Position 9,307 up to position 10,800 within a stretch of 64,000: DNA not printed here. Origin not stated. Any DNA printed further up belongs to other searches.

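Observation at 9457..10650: NeuB-family PEP aldolase in a CDP-sugar locus without a CMP-sugar synthetase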

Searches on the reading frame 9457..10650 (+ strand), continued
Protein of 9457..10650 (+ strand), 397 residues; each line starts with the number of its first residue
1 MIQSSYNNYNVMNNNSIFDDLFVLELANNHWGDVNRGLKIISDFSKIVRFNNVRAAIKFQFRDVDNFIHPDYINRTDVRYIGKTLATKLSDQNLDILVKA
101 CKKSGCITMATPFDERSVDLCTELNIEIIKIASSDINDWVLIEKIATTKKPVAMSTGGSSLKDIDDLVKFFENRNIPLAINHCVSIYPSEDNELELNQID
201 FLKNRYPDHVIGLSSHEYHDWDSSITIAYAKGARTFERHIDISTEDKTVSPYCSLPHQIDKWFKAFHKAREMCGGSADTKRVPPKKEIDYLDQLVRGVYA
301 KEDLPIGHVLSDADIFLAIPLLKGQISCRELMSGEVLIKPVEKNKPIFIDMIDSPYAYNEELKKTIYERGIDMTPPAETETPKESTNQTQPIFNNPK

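Call 16: find_related_loci(query=window:9490-10647:+, collection=genome_contigs, flank=10000)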
Query window:9490-10647:+ (386 aa) in genome_contigs; peptide patterns used: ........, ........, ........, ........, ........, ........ (x = any residue, [..] = any of these).
280 stretches matched a pattern; 187 encode a relative of the query (tblastn E <= 1e-3); the best 80 are kept; 80 distinct loci.
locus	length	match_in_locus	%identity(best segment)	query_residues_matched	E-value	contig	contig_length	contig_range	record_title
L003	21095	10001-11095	81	1-365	0e+0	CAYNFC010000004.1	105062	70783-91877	MAG TPA_asm: uncultured Gammaproteobacteria bacterium isolate binchicken_co266_245 genome assembly, contig: NODE_462_len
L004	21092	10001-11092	82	1-364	0e+0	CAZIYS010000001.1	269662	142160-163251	MAG TPA_asm: uncultured Gammaproteobacteria bacterium isolate SRP302447_co1_778 genome assembly, contig: NODE_128_length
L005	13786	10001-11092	80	1-364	0e+0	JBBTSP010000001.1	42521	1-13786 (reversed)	MAG: Patescibacteria group bacterium isolate H41-bin142_1 H41_bin142_1_000000000001, whole genome shotgun sequence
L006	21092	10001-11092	79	1-364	0e+0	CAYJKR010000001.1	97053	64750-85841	MAG TPA_asm: uncultured Gammaproteobacteria bacterium isolate ERP124720_co1_117 genome assembly, contig: NODE_301_length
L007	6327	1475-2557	78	1-361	0e+0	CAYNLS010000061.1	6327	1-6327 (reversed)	MAG TPA_asm: uncultured Gammaproteobacteria bacterium isolate SRP269290_co3_853 genome assembly, contig: NODE_18087_leng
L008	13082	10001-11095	75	1-365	0e+0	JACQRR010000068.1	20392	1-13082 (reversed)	MAG: Candidatus Roizmanbacteria bacterium isolate NC_groundwater_1364_Ag_S-0.2um_37_64 S_p2_S4_coassembly_k141_1401280,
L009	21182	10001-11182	68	1-381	0e+0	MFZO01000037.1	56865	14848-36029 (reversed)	MAG: Candidatus Roizmanbacteria bacterium RIFCSPHIGHO2_02_FULL_38_11 rifcsphigho2_02_scaffold_513, whole genome shotgun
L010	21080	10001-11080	71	1-360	0e+0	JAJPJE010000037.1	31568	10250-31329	MAG: Terriglobia bacterium isolate Centralia_MAG_427 k107_22587782, whole genome shotgun sequence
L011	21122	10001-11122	69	1-374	0e+0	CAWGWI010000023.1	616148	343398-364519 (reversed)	MAG: Terriglobia bacterium isolate MFD04428.bin.2.2 genome assembly, contig: contig_4992, whole genome shotgun sequence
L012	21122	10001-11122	69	1-374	0e+0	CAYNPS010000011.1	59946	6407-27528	MAG TPA_asm: uncultured Terriglobales bacterium isolate SRP272529_co1_157 genome assembly, contig: NODE_554_length_59946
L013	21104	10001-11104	69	1-364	7e-180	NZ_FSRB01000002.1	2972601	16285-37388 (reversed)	Singulisphaera sp. GP187, whole genome shotgun sequence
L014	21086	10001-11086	71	5-366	4e-177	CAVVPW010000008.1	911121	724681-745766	MAG: uncultured Alphaproteobacteria bacterium isolate MFD02579.bin.1.31 genome assembly, contig: contig_8184, whole geno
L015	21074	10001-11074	71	3-360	3e-177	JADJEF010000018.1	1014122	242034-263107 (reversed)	MAG: Rhodocyclaceae bacterium isolate Aved_18-Q3-R54-62_MAXAC.403 tig00373780-10-10139290, whole genome shotgun sequence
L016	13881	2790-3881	69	5-370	9e-176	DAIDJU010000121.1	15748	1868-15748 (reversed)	MAG TPA_asm: Acidocella sp. isolate clean390 k141_569239, whole genome shotgun sequence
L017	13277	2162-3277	70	3-374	2e-175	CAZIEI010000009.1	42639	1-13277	MAG TPA_asm: uncultured Spirochaetales bacterium isolate SRP192927_co7_746 genome assembly, contig: NODE_1272_length_426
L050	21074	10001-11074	68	4-360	2e-167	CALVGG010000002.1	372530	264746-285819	MAG: uncultured Elusimicrobiales bacterium isolate BRZ_EQ__bin77 genome assembly, contig: BRZ_EQ__NODE_19_length_372530_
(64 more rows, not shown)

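Call 29: search_protein_representatives(protein=window:9490-10647:+)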
Query: 386 residues. Proteins with E-value up to 0.001 (for the whole library): 8792; up to 1e-10: 3473; up to 1e-30: 258. The best 150 are listed.
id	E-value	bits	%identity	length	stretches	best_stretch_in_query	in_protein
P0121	3.2e-140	484.1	64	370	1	3-359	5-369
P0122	1.1e-127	442.8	70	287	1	87-366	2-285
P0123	2.2e-122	425.3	68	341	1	1-268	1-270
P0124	1.6e-116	406.1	69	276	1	6-263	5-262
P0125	9.5e-108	377.2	66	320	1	4-247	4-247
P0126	6.6e-105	367.8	52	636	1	9-338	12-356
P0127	5.8e-95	335.1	60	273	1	21-292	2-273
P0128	5.1e-94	332.0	67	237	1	3-217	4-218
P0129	6.6e-93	328.3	51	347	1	15-337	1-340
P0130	9.0e-89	314.7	61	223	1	4-223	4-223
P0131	1.3e-87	310.9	44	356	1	7-357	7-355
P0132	1.2e-83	297.8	47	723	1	7-321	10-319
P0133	3.0e-82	293.3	47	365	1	2-321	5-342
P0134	3.6e-82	293.0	40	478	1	7-353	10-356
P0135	5.5e-82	292.4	43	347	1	5-337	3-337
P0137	2.2e-81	290.4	43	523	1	7-327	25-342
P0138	4.4e-81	289.4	42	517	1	7-328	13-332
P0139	2.0e-79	284.0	45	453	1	3-327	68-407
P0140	2.4e-79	283.7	45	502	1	7-313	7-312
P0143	1.1e-74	268.4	42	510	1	3-321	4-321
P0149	2.4e-71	257.4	38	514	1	4-346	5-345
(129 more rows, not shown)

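Call 41: search_solved_structures(query=window:9457-10647:+, max_evalue=1e-20, show_alignments=5)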
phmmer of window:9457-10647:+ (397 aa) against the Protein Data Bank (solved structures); distinct sequences matched with E-value up to 1e-20: 5.
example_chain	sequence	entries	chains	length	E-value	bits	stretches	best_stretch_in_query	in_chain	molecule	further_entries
3g8r_A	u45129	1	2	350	2.2e-60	208.1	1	17-331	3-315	Probable spore coat polysaccharide biosynthesis protein E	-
6ncs_A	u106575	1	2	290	7.9e-23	84.5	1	7-295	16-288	N-acetylneuraminic acid (Sialic acid) synthetase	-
4ipi_A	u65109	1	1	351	3.1e-22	82.5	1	20-330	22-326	Polysialic acid capsule biosynthesis protein SiaC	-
4ipj_A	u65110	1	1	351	5.3e-22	81.8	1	20-329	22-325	Polysialic acid capsule biosynthesis protein SiaC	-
1xuu_A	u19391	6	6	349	5.7e-22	81.7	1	20-328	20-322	polysialic acid capsule biosynthesis protein SiaC | N-acetylneuraminate synthase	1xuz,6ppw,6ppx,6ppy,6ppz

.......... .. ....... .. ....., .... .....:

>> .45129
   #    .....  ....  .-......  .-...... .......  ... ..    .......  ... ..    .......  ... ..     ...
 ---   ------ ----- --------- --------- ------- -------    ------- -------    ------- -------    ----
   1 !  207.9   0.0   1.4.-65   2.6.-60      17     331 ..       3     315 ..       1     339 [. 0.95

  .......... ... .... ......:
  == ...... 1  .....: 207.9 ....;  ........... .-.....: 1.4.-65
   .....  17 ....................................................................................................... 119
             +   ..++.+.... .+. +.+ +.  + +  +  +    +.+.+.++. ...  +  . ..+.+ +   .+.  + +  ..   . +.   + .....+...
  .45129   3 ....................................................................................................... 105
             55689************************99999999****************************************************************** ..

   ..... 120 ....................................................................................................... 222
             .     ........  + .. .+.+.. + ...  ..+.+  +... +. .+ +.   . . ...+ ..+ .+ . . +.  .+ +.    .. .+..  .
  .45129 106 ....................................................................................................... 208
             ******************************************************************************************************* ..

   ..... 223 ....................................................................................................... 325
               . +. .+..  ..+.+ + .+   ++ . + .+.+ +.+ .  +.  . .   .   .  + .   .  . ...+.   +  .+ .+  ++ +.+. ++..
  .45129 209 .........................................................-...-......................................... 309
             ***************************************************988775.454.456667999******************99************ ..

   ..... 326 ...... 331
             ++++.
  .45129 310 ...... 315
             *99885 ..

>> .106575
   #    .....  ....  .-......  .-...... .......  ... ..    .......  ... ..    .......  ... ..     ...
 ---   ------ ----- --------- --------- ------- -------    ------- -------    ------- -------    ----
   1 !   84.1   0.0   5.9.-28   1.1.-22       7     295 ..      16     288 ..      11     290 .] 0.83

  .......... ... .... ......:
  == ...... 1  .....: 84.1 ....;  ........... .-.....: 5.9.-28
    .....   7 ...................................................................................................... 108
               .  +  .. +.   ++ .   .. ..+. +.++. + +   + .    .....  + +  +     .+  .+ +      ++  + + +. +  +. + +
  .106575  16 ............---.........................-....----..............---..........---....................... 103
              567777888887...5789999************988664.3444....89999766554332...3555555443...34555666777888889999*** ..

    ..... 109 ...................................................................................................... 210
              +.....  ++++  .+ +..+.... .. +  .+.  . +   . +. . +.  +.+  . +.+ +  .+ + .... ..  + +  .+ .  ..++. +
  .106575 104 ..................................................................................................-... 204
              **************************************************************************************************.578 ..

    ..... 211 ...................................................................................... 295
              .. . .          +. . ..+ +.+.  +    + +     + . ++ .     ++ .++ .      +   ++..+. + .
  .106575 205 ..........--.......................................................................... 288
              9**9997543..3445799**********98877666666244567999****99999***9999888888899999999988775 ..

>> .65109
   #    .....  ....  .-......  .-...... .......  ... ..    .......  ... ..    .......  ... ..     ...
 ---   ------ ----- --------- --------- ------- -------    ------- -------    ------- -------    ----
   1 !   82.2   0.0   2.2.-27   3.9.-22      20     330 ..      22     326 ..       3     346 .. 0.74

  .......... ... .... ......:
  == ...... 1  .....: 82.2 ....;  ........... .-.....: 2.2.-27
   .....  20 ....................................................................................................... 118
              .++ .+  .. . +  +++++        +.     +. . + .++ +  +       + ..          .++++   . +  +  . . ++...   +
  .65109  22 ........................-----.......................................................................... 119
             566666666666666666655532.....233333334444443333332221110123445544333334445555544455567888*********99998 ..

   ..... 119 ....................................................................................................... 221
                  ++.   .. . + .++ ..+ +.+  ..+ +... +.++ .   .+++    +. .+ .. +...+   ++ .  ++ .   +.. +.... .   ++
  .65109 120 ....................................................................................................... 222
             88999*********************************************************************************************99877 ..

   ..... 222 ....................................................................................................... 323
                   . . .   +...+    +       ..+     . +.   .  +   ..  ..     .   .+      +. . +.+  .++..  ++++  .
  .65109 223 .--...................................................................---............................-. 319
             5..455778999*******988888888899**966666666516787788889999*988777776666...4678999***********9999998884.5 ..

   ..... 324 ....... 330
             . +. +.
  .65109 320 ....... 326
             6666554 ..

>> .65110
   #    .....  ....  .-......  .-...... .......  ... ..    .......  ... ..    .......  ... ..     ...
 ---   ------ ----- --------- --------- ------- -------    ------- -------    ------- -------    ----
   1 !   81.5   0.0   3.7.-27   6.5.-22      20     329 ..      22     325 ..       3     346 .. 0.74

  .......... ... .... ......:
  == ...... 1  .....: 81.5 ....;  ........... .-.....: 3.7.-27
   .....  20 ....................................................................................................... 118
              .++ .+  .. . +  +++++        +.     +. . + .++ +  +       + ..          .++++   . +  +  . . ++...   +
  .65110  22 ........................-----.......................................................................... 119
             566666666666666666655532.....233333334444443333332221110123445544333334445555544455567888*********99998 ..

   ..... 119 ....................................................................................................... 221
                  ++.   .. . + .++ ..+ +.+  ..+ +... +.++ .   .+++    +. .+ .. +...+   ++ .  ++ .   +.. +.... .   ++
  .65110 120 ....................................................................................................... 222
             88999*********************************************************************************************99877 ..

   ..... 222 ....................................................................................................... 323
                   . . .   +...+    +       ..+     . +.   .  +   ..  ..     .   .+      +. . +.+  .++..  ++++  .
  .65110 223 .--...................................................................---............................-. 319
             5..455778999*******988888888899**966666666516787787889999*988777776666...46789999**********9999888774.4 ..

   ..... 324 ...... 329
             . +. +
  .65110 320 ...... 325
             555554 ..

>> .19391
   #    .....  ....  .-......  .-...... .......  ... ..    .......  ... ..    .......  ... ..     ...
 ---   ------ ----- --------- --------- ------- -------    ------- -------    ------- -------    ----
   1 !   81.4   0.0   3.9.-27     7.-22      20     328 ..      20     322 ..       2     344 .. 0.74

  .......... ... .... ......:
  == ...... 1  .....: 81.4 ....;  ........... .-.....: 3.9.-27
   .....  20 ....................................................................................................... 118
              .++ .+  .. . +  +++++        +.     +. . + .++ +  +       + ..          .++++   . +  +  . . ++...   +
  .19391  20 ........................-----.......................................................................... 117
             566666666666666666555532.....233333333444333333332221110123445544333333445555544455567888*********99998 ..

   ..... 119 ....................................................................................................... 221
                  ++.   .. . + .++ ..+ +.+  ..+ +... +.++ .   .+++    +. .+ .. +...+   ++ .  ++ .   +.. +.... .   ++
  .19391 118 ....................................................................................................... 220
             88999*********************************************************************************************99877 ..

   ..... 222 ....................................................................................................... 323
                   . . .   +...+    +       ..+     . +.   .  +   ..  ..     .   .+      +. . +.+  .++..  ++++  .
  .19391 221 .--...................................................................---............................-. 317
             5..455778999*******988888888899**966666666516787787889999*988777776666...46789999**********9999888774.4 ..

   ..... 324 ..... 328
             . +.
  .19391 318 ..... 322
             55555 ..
